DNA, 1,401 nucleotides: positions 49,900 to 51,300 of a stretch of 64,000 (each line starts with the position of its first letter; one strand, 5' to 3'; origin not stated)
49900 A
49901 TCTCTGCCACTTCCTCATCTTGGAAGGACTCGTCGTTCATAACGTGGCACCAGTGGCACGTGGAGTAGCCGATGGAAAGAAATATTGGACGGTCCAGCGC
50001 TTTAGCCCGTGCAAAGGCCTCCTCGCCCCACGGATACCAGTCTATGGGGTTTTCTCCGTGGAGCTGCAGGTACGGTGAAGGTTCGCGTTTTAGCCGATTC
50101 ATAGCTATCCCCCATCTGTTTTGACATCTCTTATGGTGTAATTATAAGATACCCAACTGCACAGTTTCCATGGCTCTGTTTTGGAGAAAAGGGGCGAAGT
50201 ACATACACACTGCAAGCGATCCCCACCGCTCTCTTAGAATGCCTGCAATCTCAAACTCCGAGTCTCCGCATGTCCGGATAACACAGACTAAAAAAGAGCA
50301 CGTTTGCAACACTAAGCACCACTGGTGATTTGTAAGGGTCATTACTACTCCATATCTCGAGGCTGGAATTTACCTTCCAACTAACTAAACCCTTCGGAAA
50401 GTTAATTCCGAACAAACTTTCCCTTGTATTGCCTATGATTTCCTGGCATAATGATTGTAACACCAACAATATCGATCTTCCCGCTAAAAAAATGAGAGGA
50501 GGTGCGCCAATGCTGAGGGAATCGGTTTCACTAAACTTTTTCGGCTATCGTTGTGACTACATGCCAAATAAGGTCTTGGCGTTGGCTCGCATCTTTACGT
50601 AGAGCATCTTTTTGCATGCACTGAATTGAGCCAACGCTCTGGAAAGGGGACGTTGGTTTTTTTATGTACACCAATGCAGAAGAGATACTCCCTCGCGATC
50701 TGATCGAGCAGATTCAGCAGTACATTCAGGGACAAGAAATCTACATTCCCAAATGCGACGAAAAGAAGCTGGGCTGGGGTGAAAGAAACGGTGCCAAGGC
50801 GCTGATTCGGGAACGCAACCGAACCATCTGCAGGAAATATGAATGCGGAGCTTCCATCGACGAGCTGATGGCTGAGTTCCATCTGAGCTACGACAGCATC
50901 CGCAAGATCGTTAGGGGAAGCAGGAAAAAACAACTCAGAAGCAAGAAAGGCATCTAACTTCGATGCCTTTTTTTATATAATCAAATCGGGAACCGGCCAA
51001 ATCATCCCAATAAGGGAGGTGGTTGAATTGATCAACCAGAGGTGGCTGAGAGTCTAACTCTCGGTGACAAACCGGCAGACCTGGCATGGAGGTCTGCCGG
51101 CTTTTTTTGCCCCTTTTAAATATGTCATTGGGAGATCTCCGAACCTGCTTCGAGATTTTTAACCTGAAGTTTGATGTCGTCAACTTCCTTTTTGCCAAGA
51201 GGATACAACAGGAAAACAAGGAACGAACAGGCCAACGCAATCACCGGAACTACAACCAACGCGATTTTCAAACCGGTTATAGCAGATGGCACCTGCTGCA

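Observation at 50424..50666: Leader-peptide attenuator in front of a small Mor/CD3324-like regulator gene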

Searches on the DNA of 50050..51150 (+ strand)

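Call 4: search_rna_families(source=window, start=50050, end=51150, threshold=evalue, max_evalue=10, show_alignments=3)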
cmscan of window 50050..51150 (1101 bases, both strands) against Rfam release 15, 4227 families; matches with E-value up to 10: 6.
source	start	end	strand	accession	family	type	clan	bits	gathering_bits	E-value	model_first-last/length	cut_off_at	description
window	51066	51141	-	RF02241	Xoo2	Gene; sRNA;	-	19.6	45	0.42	1-78/78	no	Xanthomonadaceae sRNA Xoo2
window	50941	51054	-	RF01859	Phe_leader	Cis-reg; leader;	-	18.5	55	3.5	1-125/125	no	Phenylalanine leader peptide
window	50921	50976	+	RF01859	Phe_leader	Cis-reg; leader;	-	16.5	55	9.8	1-125/125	no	Phenylalanine leader peptide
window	50410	50423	+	RF01792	eiav_FSE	Cis-reg; frameshift_element;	-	14.6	40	1.6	1-35/35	no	ribosomal frameshift site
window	50979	51009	-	RF01119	sR32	Gene; snRNA; snoRNA; CD-box;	-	12.1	40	2.2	1-57/57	no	Small nucleolar RNA sR32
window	50486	50637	+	RF01867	CC2171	Gene; sRNA;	-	11.7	75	9.3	1-159/159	no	caulobacter sRNA CC2171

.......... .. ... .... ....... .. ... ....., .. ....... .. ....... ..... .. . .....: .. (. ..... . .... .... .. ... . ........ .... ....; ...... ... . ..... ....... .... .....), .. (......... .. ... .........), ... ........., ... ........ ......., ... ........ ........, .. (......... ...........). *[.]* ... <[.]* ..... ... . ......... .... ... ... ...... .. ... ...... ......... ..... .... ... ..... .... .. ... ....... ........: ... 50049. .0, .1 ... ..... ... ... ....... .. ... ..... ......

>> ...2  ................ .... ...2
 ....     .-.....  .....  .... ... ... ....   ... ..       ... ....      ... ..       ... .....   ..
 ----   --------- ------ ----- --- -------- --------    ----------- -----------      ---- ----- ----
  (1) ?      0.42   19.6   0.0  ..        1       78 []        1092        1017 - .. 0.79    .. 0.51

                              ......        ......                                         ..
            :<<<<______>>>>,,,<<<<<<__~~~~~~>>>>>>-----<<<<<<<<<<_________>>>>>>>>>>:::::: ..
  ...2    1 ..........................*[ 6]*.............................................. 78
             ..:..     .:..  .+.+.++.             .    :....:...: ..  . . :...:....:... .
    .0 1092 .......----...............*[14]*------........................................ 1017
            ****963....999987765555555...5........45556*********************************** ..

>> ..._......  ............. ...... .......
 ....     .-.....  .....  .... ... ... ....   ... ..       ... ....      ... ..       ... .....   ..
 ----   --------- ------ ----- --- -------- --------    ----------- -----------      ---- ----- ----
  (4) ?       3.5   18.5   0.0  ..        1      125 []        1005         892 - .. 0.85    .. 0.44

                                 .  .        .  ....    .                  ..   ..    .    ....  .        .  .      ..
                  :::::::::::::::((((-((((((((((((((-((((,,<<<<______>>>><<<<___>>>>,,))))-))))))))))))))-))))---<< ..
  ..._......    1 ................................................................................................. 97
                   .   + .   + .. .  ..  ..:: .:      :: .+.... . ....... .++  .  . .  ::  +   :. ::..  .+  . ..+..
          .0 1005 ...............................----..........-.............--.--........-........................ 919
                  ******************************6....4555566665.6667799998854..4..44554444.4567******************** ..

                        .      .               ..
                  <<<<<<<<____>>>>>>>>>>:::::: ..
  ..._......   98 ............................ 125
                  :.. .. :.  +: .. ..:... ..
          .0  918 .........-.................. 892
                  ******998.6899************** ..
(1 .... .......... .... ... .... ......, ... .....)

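Call 21: search_rna_families(sources=[L038, L040, L041, L049, L052, L053, L055, L068, L004, L007, L023, L005, L011, L013, L036, L066, L028], threshold=gathering)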
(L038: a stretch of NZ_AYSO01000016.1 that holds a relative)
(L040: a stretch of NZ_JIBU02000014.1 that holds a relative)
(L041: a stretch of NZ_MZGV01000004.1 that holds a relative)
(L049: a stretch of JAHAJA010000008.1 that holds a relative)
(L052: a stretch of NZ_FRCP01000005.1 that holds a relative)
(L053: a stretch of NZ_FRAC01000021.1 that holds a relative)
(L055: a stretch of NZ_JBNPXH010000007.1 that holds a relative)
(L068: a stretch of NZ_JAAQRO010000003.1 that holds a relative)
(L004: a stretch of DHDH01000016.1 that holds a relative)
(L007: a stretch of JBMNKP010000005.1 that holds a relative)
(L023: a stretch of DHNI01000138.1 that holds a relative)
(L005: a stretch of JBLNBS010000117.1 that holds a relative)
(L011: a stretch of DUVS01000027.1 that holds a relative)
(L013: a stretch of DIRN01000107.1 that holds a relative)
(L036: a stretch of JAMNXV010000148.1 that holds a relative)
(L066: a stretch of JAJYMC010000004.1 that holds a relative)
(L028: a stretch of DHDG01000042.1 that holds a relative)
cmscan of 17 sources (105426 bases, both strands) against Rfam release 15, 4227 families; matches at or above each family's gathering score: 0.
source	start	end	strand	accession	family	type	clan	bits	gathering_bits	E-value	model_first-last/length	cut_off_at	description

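Call 58: build_rna_model(alignment_id=A4, structure=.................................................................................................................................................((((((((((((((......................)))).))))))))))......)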
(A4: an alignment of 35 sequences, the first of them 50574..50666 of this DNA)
Model R1 built from alignment A4 (35 sequences, 202 columns); structure: as given.
model positions 108; base pairs 14; branch points 0; effective number of sequences 18.32; information 0.59 bits per position. Calibrated on 0.2 Mb of random sequence (short: E-values are rough).
structure used (alignment columns):
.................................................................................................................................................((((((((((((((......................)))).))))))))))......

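Call 59: search_with_rna_model(model_id=R1, sources=[window, L001, L002, L003, L004, L005, L006, L007, L008, L009, L010, L011, L012, L013, L014, L015, L016, L017, L018, L019, L020, L021, L022, L023, L024, L025, L026, L027, L028, L029, L030, L031, L032, L033, L034, L035, L036, L037, L038, L039, L040, L041, L042, L043, L044, L045, L046, L047, L048, L049, L050, L051, L052, L053, L054, L055, L056, L057, L058, L059, L060, L061, L062, L063, L064, L065, L066, L067, L068, L069, L070, L071, L072, L076, L077, L078, L081, L083], max_evalue=1, make_alignment=true)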
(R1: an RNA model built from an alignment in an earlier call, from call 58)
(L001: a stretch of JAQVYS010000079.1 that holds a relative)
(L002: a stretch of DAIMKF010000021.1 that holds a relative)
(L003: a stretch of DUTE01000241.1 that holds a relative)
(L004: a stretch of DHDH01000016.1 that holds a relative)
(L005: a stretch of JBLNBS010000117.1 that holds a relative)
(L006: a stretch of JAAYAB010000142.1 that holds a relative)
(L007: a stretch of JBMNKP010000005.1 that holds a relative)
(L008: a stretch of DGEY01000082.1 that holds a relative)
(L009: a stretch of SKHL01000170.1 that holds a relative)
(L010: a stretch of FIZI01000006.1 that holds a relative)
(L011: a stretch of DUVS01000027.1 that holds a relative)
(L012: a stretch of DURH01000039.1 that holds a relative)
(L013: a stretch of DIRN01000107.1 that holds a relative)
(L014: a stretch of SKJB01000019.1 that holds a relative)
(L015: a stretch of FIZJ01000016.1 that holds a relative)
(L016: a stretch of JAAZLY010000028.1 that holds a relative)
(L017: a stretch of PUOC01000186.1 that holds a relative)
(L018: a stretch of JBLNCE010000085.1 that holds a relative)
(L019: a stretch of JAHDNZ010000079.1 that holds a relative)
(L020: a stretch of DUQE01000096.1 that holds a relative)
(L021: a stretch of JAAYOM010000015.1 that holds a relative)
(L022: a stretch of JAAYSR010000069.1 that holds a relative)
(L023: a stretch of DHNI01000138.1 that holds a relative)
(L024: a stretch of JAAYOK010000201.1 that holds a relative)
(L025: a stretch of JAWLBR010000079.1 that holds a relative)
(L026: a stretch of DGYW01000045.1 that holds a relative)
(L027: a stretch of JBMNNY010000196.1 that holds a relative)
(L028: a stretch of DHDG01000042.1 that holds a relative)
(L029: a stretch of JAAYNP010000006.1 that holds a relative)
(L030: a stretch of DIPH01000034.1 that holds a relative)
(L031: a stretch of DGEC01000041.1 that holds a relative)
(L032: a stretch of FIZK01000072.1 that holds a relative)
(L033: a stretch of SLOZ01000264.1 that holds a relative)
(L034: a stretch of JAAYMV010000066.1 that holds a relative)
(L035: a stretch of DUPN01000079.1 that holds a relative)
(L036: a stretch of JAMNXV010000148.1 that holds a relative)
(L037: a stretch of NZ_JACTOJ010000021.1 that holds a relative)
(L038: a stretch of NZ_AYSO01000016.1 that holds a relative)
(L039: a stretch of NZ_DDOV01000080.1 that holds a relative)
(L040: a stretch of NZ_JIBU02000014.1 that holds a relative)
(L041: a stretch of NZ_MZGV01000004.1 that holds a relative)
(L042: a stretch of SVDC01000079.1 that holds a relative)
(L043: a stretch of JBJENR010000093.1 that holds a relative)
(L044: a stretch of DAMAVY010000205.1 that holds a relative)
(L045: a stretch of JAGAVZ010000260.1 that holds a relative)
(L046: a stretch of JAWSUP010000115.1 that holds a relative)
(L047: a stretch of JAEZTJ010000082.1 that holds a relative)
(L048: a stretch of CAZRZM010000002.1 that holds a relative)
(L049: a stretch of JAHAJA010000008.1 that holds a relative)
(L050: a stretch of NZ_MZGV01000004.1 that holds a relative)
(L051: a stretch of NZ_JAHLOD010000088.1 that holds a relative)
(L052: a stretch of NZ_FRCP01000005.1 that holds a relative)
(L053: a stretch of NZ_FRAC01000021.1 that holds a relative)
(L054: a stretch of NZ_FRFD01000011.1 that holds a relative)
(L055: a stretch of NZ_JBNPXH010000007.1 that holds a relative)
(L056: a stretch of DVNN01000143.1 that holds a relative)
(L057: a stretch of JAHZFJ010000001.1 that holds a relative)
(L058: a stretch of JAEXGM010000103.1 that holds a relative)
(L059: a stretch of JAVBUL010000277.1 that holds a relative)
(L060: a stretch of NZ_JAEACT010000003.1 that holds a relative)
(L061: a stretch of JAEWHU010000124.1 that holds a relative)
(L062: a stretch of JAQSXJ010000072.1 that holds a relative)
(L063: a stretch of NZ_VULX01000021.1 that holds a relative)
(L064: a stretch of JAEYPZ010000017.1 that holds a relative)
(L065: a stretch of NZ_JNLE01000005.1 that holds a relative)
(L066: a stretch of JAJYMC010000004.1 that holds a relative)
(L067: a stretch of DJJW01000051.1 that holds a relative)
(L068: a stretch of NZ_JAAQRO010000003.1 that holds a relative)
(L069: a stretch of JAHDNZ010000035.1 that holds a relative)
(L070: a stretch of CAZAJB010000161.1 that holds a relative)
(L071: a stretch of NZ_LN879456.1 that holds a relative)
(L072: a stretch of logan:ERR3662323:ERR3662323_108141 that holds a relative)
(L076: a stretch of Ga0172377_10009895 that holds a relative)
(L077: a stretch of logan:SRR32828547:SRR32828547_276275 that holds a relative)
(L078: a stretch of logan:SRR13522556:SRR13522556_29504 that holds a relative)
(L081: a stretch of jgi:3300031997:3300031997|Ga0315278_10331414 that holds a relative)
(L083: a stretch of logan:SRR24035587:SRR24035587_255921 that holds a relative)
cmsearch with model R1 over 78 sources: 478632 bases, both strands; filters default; matches with E-value up to 1: 49.
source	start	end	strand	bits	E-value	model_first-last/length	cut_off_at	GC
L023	2889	3003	+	89.8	8.5e-20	1-108/108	no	0.5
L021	2888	3003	+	89.5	1e-19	1-108/108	no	0.53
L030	2886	3003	+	87.3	3.6e-19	1-108/108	no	0.47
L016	928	1042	+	86.4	5.7e-19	1-108/108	no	0.46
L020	2886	3003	+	80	2.2e-17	1-108/108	no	0.49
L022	2887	3003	+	76.8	1.3e-16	1-108/108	no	0.56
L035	2895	3003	+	76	2.1e-16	1-108/108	no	0.5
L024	2893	3003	+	75.9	2.2e-16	1-108/108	no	0.55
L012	2891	3003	+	75.6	2.5e-16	1-108/108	no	0.51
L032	2891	3003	+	75.5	2.7e-16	1-108/108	no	0.54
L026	2887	3003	+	73.5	8.3e-16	1-108/108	no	0.47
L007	2885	3003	+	71.1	3.2e-15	1-108/108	no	0.53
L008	2893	3003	+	70.6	4.3e-15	1-108/108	no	0.61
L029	2884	3003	+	63.1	2.9e-13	1-108/108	no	0.52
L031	2879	3003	+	61.3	8.3e-13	1-108/108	no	0.51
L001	368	467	+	60.7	1.1e-12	1-108/108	no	0.45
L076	728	827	+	60.7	1.1e-12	1-108/108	no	0.45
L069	2909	3003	+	60.4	1.3e-12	1-108/108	no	0.46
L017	2886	3003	+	59.9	1.8e-12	1-108/108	no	0.61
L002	2451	2544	+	59.4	2.4e-12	1-108/108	no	0.5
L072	2913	3003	+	58.9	3.1e-12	1-108/108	no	0.47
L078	238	328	+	58.1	4.9e-12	1-108/108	no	0.47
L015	2886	3003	+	57.9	5.7e-12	1-108/108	no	0.53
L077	395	493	+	57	8.9e-12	1-108/108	no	0.47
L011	2882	3003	+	55.7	1.9e-11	1-108/108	no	0.46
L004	2902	3003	+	54.4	3.9e-11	1-108/108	no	0.47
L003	941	1029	+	47.1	2.5e-09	1-108/108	no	0.44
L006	2845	3003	+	44.6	9.9e-09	1-108/108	no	0.58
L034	1396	1481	+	40.3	1.1e-07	1-108/108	no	0.44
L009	2851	3003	+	39.9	1.4e-07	1-108/108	no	0.43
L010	2846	3003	+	38.7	2.8e-07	1-108/108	no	0.54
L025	2884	3003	+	36.7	8.4e-07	1-108/108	no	0.62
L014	2931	3003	+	31.4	1.6e-05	1-108/108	no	0.52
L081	1080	1175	+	30.4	2.9e-05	1-108/108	no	0.68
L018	2909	3003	+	27.7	0.00014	1-108/108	no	0.67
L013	2926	3003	+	27.6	0.00014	1-108/108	no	0.42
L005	2913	3003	+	27.3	0.00017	1-108/108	no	0.65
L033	2792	2974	+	20.4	0.0085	1-108/108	no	0.57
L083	669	765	+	20.2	0.0091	1-108/108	no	0.74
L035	2954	3027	-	16.3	0.083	42-108/108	no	0.46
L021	2951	2999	-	14.8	0.2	64-107/108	no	0.51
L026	2957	2998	-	14.2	0.28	65-103/108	no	0.52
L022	2954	2999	-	13.2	0.49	64-104/108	no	0.61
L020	2946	3018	-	12.9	0.56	45-108/108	no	0.44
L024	2951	3018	-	12.5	0.73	45-108/108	no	0.54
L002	1516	1621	-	12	0.94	1-108/108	no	0.41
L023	2908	2969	-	12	0.96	1-108/108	no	0.47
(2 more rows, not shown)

Alignment A5: 49 matches aligned to the model, 230 columns, each read 5' to 3' on its own strand. Consensus structure (alignment columns), stored with it:
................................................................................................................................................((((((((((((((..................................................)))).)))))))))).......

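Call 60: search_with_rna_model(model_id=R1, sources=[window, L001, L002, L003, L004, L005, L006, L007, L008, L009, L010, L011, L012, L013, L014, L015, L016, L017, L018, L020, L021, L022, L023, L024, L025, L026, L029, L030, L031, L032, L033, L034, L035, L069, L077, L078, L081, L083], max_evalue=0.01, make_alignment=true)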
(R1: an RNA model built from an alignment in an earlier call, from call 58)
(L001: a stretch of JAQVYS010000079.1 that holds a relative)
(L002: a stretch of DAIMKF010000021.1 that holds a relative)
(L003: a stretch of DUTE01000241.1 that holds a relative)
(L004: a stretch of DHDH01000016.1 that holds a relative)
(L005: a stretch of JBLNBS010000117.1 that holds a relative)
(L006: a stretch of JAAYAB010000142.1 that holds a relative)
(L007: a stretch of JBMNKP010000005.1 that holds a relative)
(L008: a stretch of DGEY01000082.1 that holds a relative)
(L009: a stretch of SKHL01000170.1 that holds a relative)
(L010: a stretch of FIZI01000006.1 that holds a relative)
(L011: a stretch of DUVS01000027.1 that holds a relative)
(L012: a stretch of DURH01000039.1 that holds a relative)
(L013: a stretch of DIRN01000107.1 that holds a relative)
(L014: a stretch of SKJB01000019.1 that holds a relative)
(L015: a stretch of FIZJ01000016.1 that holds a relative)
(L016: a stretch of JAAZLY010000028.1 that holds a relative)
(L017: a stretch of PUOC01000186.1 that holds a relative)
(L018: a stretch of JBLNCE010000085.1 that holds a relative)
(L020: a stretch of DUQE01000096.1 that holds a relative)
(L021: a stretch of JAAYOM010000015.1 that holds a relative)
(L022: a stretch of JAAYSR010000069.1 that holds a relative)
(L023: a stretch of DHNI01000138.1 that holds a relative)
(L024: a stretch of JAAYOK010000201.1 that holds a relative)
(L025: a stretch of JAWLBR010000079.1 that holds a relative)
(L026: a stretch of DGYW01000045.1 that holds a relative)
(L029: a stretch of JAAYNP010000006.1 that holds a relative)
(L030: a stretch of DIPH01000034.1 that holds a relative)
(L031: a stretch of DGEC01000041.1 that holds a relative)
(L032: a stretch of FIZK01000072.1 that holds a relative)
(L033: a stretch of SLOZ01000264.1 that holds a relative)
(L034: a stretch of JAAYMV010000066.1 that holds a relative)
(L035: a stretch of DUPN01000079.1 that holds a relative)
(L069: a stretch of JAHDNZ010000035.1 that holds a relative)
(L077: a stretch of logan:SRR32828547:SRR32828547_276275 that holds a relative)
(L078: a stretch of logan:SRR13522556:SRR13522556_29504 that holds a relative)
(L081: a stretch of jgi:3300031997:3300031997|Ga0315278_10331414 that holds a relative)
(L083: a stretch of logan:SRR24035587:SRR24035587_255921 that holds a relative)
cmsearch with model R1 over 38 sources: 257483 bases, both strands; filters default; matches with E-value up to 0.01: 38.
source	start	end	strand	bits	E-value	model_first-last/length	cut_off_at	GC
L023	2889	3003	+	89.8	4.6e-20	1-108/108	no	0.5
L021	2888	3003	+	89.5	5.5e-20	1-108/108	no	0.53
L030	2886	3003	+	87.3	1.9e-19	1-108/108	no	0.47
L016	928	1042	+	86.4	3.1e-19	1-108/108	no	0.46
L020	2886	3003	+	80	1.2e-17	1-108/108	no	0.49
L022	2887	3003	+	76.8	6.9e-17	1-108/108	no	0.56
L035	2895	3003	+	76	1.1e-16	1-108/108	no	0.5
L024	2893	3003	+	75.9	1.2e-16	1-108/108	no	0.55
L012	2891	3003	+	75.6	1.4e-16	1-108/108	no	0.51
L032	2891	3003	+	75.5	1.4e-16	1-108/108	no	0.54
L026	2887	3003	+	73.5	4.5e-16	1-108/108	no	0.47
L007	2885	3003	+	71.1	1.7e-15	1-108/108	no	0.53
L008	2893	3003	+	70.6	2.3e-15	1-108/108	no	0.61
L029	2884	3003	+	63.1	1.6e-13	1-108/108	no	0.52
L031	2879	3003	+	61.3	4.4e-13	1-108/108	no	0.51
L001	368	467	+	60.7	6e-13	1-108/108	no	0.45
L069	2909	3003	+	60.4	7.1e-13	1-108/108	no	0.46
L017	2886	3003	+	59.9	9.8e-13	1-108/108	no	0.61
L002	2451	2544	+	59.4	1.3e-12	1-108/108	no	0.5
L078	238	328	+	58.1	2.6e-12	1-108/108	no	0.47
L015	2886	3003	+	57.9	3e-12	1-108/108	no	0.53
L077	395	493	+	57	4.8e-12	1-108/108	no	0.47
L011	2882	3003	+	55.7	1e-11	1-108/108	no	0.46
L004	2902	3003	+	54.4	2.1e-11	1-108/108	no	0.47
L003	941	1029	+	47.1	1.3e-09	1-108/108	no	0.44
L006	2845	3003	+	44.6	5.3e-09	1-108/108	no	0.58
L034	1396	1481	+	40.3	5.9e-08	1-108/108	no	0.44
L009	2851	3003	+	39.9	7.7e-08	1-108/108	no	0.43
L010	2846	3003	+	38.7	1.5e-07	1-108/108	no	0.54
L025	2884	3003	+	36.7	4.5e-07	1-108/108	no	0.62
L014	2931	3003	+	31.4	8.8e-06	1-108/108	no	0.52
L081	1080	1175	+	30.4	1.6e-05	1-108/108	no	0.68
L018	2909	3003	+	27.7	7.3e-05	1-108/108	no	0.67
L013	2926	3003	+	27.6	7.7e-05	1-108/108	no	0.42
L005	2913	3003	+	27.3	9.1e-05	1-108/108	no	0.65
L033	2792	2974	+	20.4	0.0046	1-108/108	no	0.57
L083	669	765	+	20.2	0.0049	1-108/108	no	0.74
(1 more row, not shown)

Alignment A6: 38 matches aligned to the model, 201 columns, each read 5' to 3' on its own strand. Consensus structure (alignment columns), stored with it:
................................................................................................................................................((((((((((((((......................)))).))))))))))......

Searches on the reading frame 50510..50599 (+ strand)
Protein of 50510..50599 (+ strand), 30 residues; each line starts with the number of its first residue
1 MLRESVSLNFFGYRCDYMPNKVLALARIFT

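Call 9: search_protein_families(library=ncbifam, proteins=[window:50510-50599:+], max_evalue=1)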
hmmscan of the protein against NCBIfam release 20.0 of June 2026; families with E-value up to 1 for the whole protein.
window:50510-50599:+ (30 aa): 0 families
